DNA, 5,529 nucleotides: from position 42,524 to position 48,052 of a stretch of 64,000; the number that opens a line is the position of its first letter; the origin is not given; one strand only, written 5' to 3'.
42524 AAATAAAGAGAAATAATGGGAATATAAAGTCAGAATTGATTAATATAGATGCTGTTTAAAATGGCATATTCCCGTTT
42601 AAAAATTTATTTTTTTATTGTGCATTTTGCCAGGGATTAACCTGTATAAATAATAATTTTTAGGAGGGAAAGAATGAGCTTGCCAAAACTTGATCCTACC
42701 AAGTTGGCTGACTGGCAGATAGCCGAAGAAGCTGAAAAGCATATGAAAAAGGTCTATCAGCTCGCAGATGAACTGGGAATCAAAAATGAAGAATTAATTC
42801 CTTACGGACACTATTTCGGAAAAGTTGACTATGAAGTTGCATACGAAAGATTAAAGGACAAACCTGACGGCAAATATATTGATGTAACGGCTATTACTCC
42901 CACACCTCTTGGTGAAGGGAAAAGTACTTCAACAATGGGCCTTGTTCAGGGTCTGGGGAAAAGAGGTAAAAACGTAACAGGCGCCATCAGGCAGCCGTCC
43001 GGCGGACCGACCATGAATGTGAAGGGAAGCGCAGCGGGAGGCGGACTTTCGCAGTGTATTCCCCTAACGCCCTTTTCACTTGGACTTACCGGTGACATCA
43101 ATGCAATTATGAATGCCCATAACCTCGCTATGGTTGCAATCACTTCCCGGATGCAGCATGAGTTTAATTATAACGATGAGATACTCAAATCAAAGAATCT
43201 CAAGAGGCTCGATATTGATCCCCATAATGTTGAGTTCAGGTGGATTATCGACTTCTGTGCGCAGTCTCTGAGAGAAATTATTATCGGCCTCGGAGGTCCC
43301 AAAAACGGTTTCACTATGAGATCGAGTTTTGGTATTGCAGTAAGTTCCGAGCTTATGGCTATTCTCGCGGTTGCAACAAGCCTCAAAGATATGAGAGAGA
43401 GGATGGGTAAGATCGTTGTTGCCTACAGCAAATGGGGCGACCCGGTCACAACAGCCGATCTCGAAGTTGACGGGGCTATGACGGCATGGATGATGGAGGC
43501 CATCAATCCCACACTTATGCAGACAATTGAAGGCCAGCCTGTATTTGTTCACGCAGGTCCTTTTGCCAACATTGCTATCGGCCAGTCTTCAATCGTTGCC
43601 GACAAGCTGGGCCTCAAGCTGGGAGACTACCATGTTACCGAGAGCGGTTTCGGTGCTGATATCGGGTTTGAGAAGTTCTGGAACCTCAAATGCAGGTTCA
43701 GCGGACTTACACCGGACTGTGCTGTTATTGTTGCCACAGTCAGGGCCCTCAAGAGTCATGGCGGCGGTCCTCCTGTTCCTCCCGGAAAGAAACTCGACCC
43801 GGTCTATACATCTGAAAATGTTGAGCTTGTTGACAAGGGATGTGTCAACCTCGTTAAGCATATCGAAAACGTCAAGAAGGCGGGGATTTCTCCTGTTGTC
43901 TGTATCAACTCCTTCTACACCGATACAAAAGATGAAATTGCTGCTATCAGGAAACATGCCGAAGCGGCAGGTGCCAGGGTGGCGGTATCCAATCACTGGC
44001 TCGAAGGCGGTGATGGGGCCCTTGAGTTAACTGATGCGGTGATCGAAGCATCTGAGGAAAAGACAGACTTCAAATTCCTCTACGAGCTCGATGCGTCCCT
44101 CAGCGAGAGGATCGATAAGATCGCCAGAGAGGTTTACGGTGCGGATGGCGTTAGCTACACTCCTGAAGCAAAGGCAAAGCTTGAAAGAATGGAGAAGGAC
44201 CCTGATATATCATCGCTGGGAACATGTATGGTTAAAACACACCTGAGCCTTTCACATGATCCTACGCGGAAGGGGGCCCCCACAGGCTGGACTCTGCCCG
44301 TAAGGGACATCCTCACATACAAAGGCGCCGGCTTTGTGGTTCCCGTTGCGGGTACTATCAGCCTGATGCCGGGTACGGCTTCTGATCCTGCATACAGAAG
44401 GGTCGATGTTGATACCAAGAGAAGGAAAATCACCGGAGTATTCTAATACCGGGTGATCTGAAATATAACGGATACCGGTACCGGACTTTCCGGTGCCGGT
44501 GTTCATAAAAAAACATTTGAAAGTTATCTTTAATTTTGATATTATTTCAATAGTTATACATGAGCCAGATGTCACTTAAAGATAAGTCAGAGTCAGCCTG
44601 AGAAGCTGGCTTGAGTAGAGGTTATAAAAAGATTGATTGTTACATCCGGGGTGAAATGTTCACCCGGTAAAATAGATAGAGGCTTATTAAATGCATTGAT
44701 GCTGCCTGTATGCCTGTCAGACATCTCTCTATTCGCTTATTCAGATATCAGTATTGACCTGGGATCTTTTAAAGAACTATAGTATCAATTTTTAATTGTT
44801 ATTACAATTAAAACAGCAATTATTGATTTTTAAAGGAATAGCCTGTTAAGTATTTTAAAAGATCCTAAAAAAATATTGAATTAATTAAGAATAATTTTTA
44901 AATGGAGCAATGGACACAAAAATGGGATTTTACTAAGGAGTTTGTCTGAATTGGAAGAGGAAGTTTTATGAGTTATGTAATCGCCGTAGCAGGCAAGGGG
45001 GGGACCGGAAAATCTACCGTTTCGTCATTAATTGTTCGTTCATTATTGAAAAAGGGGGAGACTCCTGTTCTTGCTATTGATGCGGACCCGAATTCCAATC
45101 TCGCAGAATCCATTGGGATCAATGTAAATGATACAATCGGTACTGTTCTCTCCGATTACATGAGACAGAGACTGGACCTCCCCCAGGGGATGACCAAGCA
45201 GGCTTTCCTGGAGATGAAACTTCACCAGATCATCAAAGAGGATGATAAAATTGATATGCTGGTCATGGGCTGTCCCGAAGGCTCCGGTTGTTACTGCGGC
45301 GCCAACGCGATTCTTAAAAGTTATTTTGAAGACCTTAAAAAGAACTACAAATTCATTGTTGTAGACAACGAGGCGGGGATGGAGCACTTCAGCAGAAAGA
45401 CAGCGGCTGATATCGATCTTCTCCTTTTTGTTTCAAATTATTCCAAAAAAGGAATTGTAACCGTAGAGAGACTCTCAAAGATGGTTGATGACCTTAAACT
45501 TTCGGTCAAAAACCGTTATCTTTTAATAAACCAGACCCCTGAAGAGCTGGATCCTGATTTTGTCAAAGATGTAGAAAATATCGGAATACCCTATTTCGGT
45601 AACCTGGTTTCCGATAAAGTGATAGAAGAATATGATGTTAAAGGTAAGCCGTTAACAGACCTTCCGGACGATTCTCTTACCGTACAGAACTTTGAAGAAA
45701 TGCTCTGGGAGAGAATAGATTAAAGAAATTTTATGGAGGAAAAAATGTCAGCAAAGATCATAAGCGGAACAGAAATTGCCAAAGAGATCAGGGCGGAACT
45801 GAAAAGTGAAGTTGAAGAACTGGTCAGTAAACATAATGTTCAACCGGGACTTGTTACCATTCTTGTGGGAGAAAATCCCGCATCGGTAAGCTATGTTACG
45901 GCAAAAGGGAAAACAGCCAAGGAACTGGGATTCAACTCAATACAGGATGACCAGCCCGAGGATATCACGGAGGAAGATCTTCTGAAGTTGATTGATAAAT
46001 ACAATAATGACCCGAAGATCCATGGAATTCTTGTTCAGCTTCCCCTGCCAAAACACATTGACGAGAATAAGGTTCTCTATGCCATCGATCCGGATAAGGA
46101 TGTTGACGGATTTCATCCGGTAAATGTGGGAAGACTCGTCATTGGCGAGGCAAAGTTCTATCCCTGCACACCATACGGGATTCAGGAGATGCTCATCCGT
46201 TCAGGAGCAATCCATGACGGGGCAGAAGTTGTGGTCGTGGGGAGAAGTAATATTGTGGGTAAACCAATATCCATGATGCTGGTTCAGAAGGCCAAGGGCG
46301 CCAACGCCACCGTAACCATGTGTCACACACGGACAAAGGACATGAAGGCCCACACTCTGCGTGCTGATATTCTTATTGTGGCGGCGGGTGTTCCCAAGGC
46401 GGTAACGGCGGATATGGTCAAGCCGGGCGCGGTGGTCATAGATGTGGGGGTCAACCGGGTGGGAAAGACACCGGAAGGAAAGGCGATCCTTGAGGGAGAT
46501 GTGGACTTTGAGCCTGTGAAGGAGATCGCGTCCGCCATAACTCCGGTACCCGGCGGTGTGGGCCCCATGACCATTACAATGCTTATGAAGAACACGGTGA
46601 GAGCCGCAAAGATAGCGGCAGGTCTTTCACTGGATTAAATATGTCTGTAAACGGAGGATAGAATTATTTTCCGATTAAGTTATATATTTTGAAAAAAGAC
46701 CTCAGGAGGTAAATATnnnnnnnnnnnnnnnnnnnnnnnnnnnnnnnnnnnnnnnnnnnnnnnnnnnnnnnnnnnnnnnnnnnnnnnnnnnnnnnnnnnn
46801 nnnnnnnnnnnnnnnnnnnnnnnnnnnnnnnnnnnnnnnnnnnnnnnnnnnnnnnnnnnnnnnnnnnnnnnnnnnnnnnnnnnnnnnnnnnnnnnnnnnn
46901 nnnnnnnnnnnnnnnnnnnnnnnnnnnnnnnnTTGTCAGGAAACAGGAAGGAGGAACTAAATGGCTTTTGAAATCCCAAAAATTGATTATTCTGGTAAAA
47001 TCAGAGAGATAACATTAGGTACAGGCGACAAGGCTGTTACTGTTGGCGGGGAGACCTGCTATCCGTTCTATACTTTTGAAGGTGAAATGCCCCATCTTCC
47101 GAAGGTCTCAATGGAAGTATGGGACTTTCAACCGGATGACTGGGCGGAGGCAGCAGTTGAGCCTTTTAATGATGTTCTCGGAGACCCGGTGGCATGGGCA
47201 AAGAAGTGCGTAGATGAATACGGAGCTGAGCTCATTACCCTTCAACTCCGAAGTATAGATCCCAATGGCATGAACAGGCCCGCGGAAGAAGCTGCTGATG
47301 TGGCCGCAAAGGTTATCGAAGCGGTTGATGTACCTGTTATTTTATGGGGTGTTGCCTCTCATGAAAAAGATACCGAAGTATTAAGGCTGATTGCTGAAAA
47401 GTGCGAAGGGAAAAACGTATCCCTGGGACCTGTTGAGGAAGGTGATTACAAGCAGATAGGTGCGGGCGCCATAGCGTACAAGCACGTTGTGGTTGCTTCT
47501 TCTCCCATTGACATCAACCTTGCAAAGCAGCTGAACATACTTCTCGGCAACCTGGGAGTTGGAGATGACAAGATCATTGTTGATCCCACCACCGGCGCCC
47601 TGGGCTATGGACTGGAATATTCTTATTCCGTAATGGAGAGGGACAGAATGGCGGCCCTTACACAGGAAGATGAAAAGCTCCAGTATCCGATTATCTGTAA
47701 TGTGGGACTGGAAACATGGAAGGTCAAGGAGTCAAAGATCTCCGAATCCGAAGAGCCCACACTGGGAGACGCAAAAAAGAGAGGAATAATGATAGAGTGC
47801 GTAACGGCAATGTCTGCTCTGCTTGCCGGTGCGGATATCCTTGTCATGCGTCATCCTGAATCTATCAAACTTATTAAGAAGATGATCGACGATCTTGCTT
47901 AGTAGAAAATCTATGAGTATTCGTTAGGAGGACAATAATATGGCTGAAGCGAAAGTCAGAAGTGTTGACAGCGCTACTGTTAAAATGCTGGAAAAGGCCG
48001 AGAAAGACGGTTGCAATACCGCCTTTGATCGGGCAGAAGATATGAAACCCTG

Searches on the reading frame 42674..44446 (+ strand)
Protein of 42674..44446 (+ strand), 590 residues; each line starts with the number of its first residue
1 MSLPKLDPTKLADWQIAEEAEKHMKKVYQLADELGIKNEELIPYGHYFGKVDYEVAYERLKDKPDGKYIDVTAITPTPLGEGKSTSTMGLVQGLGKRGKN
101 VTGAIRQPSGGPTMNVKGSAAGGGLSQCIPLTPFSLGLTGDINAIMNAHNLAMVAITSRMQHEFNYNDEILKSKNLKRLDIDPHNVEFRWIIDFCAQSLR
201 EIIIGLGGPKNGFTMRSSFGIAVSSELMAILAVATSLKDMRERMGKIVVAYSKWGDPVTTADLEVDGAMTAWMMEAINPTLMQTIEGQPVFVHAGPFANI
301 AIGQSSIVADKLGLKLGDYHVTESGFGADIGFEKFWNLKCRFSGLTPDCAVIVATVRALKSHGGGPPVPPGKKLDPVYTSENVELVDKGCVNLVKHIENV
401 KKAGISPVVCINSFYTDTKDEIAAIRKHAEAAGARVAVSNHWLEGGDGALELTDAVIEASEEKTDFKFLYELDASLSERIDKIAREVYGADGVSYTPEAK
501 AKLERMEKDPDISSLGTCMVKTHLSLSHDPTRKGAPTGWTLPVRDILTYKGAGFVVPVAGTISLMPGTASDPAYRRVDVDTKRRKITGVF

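Call 82: search_protein_families(library=pfam, proteins=[window:42674-44446:+], max_evalue=0.00001)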
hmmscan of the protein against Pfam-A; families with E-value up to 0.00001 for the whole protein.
window:42674-44446:+ (590 aa): 1 family
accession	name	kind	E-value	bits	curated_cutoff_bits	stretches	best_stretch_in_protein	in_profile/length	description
PF01268.25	FTHFS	-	2.5e-230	765.9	27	1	12-590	2-556/556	Formate--tetrahydrofolate ligase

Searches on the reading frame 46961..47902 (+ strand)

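Call 82: search_protein_families(library=pfam, proteins=[window:46961-47902:+], max_evalue=0.00001)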
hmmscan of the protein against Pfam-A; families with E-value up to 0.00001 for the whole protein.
window:46961-47902:+ (313 aa): 1 family
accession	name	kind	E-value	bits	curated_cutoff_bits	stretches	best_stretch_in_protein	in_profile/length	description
PF03599.22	CdhD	-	1.8e-48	165.7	24.8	1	16-305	1-249/387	CO dehydrogenase/acetyl-CoA synthase delta subunit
